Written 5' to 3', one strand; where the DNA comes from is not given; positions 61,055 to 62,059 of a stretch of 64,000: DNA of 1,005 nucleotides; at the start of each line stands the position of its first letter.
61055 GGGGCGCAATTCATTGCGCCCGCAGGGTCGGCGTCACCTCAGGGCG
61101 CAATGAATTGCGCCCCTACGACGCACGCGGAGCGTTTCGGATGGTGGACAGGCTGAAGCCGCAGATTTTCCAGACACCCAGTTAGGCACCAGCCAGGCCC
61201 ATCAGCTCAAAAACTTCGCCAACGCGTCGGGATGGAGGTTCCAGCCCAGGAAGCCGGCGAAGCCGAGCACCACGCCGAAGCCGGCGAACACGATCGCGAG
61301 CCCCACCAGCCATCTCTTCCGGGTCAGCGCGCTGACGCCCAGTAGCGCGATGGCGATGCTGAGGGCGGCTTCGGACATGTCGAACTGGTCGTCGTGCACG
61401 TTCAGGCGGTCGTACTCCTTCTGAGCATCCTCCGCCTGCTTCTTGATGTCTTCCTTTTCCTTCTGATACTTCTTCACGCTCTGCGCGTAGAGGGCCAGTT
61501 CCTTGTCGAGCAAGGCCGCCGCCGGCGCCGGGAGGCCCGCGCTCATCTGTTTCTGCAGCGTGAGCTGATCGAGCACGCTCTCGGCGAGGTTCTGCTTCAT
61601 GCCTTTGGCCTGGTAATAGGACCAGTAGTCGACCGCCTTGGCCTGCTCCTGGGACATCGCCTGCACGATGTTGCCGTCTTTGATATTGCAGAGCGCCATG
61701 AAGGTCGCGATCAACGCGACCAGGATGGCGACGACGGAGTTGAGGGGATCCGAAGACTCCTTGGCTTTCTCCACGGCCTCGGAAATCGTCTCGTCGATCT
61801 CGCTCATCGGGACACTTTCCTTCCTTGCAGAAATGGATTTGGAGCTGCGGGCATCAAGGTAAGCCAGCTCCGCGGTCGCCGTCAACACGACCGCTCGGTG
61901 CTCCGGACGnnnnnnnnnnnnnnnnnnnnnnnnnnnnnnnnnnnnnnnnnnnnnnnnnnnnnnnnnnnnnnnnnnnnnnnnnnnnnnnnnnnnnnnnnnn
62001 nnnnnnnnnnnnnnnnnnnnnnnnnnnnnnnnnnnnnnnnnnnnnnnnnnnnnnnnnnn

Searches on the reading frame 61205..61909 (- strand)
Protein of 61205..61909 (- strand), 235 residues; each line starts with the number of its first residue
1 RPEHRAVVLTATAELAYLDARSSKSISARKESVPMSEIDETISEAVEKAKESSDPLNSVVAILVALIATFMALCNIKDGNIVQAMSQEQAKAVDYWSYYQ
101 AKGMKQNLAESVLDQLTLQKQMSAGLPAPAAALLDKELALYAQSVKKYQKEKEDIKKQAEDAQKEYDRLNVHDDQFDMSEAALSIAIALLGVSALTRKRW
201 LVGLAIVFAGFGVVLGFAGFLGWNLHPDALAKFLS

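Call 52: search_protein_families(library=pfam, proteins=[window:61205-61909:-], max_evalue=0.001)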
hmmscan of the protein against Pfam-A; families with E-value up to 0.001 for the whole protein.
window:61205-61909:- (235 aa): 2 families
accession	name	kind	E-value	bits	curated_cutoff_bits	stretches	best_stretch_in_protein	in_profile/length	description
PF14235.11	DUF4337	-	1.8e-51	174.9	27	1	58-220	2-161/161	Domain of unknown function (DUF4337)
PF18035.6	Bap31_Bap29_C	-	8.2e-05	23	30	1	137-170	2-35/52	Bap31/Bap29 cytoplasmic coiled-coil domain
